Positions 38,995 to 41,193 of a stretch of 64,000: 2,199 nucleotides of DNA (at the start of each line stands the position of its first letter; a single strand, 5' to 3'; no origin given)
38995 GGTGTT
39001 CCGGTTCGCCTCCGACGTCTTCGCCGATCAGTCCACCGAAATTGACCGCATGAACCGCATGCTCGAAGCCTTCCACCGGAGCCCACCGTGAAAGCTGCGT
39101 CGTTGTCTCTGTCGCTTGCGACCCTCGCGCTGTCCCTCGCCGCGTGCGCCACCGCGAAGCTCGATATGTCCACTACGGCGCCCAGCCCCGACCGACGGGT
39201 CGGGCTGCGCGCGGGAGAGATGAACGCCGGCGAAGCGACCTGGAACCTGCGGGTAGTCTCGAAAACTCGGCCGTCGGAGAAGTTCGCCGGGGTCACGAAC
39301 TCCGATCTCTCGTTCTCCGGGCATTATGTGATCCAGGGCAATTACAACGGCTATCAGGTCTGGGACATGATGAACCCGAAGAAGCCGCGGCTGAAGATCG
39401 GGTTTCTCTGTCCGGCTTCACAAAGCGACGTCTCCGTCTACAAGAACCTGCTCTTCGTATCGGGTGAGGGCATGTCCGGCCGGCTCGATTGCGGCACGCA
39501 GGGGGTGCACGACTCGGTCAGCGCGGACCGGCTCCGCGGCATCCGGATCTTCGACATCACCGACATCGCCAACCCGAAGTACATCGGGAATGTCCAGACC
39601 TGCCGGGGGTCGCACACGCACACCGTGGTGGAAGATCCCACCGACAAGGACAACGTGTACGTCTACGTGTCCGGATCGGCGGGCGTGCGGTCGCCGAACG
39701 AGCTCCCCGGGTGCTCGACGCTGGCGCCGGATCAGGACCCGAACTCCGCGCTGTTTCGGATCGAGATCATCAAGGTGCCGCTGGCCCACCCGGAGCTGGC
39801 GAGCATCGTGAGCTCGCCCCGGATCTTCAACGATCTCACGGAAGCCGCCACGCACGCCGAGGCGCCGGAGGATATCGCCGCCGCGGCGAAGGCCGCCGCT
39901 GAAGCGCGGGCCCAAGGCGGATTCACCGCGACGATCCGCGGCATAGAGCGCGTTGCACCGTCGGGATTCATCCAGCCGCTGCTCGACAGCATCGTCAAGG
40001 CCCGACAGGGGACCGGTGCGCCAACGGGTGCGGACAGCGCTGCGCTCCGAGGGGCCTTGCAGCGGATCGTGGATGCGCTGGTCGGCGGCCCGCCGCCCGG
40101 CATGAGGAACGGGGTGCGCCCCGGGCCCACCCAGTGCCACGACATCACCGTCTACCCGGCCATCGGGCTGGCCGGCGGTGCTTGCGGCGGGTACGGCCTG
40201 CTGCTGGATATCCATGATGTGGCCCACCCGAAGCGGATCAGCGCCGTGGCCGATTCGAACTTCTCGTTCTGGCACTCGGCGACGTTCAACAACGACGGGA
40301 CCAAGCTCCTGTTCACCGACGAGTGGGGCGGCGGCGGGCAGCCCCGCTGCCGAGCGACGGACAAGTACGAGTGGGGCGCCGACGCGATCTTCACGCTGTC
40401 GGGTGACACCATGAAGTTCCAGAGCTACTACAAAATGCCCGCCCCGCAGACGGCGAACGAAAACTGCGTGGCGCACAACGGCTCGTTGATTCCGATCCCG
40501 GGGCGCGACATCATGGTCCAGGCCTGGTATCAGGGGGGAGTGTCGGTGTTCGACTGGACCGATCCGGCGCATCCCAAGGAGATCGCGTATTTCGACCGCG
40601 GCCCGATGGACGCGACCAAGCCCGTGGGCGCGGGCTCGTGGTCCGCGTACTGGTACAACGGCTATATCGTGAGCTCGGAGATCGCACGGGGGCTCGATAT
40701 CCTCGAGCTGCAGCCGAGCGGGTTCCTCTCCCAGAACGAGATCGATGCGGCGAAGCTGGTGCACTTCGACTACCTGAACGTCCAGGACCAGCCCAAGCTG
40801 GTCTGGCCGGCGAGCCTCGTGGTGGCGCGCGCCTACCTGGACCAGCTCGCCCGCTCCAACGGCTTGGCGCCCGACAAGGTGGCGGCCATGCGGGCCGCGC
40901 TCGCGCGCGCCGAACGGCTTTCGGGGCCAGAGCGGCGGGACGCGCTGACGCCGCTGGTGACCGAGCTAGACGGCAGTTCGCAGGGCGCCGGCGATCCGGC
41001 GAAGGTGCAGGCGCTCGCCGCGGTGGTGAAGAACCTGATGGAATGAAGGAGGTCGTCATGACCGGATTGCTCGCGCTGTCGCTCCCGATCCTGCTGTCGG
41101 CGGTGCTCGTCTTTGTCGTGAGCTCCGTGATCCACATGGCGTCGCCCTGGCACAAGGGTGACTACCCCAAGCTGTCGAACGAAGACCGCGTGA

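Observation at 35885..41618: Tandem duplication of a translationally coupled DUF305 plus LVIVD-type beta-propeller lipoprotein module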

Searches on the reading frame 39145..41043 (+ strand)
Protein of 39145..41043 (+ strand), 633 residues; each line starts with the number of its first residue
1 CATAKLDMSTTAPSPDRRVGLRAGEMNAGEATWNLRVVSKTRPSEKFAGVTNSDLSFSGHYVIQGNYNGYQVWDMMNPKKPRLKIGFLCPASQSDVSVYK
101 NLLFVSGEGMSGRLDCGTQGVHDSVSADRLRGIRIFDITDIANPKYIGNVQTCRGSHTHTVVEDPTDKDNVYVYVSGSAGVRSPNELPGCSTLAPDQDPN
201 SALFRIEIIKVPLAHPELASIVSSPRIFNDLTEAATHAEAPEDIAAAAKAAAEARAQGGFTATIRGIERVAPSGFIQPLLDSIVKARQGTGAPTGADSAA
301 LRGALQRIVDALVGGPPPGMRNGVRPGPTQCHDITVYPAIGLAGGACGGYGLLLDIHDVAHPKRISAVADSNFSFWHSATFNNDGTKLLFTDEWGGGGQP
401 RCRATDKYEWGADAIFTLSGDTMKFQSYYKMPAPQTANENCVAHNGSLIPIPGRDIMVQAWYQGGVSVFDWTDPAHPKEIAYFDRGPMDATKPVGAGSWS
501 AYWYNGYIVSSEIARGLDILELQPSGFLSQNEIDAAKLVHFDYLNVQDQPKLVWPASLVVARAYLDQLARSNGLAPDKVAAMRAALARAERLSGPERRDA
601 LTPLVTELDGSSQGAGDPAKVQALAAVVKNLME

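Call 40: predict_structure(alignment_id=A1)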
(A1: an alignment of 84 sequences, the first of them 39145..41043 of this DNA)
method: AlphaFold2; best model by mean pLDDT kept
length: 633 residues; sequences in the alignment: 84
mean_pLDDT: 90.3   pTM: 0.90
mean pLDDT of the five models: 90.3, 89.6, 88.9, 87.8, 86.5
residues with pLDDT >= 90: 419; 70-90: 187; 50-70: 17; < 50: 10
segments of 3 or more residues with pLDDT < 50: 1-3, 316-319
pLDDT, mean of each block of 10 residues (from residue 1): 66 91 92 97 90 95 95 97 94 93 90 86 82 95 93 90 95 89 89 84 91 98 90 78 90 94 87 92 91 92 91 58 67 91 88 95 91 74 96 66 86 93 94 84 93 97 94 97 92 87 98 95 97 98 93 96 98 96 96 95 95 94 96 91
secondary structure, 60 per line:
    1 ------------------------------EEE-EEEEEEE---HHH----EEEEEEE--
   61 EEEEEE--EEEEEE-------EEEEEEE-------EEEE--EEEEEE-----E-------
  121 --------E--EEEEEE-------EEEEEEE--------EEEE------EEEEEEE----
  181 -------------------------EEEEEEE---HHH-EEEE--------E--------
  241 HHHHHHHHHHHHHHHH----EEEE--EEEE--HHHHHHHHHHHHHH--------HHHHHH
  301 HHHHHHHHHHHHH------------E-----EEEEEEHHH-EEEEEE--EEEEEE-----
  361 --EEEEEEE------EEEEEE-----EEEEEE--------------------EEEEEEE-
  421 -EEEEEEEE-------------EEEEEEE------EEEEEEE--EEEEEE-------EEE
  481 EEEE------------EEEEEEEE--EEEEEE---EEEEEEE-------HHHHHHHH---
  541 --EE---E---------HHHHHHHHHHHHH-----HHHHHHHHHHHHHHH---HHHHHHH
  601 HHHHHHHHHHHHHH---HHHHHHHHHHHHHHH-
elements in order: E31-33 E35-41 E52-58 E61-66 E69-74 E82-88 E96-99 E102-107 E132-137 E145-151 E160-163 E170-176 E206-212 E220-223 H241-256 E261-264 E267-270 H273-286 H295-313 E332-337 E342-347 E350-355 E363-369 E376-381 E387-392 E413-419 E422-429 E443-449 E456-462 E465-470 E478-484 E497-504 E507-512 E516-522 H530-537 H558-570 H576-590 H594-614 H618-632

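Call 44: fold_search(model_id=the predicted structure, library=pdb)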
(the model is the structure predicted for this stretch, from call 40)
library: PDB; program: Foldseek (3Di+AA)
matches with E <= 10: 1152; with E <= 0.001: 599
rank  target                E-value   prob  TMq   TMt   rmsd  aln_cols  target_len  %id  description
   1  5hrm_B                1.0e-11  1.00  0.44  0.55  10.4       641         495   11  Crystal structure of phosphotriesterase from Sphingobium sp. TCM1 (released 2016-07-13)
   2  5hrm_A                1.6e-11  1.00  0.44  0.56  10.5       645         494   11  Crystal structure of phosphotriesterase from Sphingobium sp. TCM1 (released 2016-07-13)
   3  9dta_A                1.4e-09  1.00  0.39  0.68   6.8       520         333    8  Crystal structure of the WDR domain of WDR91 in complex with DR3448 (released 2024-10-16)
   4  9n6v_LQ               1.9e-09  1.00  0.15  0.12  35.2       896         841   10  SSU processome maturation and disassembly, State A (released 2025-11-05)
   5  9dtb                  5.2e-09  1.00  0.38  0.67   7.3       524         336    8  Crystal structure of the WDR domain of WDR91 in complex with DR3460 (released 2024-10-16)
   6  9dta_B                6.4e-09  1.00  0.35  0.61  10.6       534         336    8  Crystal structure of the WDR domain of WDR91 in complex with DR3448 (released 2024-10-16)
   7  8shj_B                9.1e-09  1.00  0.35  0.62  11.2       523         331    8  Crystal structure of the WD-repeat domain of human WDR91 in complex with MR45279 (released 2023-07-05)
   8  8shj_A                9.6e-09  1.00  0.36  0.64   9.9       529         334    8  Crystal structure of the WD-repeat domain of human WDR91 in complex with MR45279 (released 2023-07-05)
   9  3scy                  1.2e-08  1.00  0.35  0.58   9.7       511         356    9  Crystal structure of a putative 6-phosphogluconolactonase (BF1038) from Bacteroides fragilis NCTC 9343 at 1.50 A resolut (released 2011-07-20)
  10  9g33_UL               1.4e-08  1.00  0.16  0.12  34.1       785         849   10  Stalled 90S - Utp23-Krr1-deltaC3 (released 2025-06-18)
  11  9ejp                  1.8e-08  1.00  0.38  0.66   7.5       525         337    8  Crystal structure of WDR91 in complex with XS838489 (released 2025-02-26)
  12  6zqf_UL               2.0e-08  1.00  0.18  0.15  28.0       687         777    9  Cryo-EM structure of the 90S pre-ribosome from Saccharomyces cerevisiae, state Dis-B (Poly-Ala) (released 2020-09-23)
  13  8t55_A                2.1e-08  1.00  0.38  0.66   7.4       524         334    8  Co-crystal structure of the WD-repeat domain of human WDR91 in complex with MR46654 (released 2023-07-05)
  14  6zqa_UL               2.3e-08  1.00  0.20  0.15  29.0       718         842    9  Cryo-EM structure of the 90S pre-ribosome from Saccharomyces cerevisiae, state A (Poly-Ala) (released 2020-09-23)
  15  9ejo                  2.4e-08  1.00  0.38  0.67   6.8       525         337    8  Crystal structure of WDR91 in complex with XS381295 (released 2025-02-26)
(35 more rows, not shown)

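Call 46: search_solved_structures(query=A1, max_evalue=1, show_alignments=1)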
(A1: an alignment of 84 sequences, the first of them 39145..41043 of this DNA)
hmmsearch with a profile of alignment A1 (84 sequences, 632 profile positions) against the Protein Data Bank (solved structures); distinct sequences matched with E-value up to 1: 5.
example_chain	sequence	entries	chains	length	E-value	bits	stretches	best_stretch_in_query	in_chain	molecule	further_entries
5hrm_A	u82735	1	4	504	0.045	15.6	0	457-493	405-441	Haloalkylphosphorus hydrolase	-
5ioj_A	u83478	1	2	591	0.09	14.6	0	457-493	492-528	Haloalkylphosphorus hydrolase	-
7qv8_A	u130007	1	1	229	0.43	12.3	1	319-365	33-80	DNA repair protein RAD51 homolog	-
6r3p_A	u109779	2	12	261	0.87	11.3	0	317-379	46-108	Meiotic recombination protein DMC1/LIM15 homolog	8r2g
4hyy_A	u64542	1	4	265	0.89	11.3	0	317-379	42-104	Meiotic recombination protein DMC1/LIM15 homolog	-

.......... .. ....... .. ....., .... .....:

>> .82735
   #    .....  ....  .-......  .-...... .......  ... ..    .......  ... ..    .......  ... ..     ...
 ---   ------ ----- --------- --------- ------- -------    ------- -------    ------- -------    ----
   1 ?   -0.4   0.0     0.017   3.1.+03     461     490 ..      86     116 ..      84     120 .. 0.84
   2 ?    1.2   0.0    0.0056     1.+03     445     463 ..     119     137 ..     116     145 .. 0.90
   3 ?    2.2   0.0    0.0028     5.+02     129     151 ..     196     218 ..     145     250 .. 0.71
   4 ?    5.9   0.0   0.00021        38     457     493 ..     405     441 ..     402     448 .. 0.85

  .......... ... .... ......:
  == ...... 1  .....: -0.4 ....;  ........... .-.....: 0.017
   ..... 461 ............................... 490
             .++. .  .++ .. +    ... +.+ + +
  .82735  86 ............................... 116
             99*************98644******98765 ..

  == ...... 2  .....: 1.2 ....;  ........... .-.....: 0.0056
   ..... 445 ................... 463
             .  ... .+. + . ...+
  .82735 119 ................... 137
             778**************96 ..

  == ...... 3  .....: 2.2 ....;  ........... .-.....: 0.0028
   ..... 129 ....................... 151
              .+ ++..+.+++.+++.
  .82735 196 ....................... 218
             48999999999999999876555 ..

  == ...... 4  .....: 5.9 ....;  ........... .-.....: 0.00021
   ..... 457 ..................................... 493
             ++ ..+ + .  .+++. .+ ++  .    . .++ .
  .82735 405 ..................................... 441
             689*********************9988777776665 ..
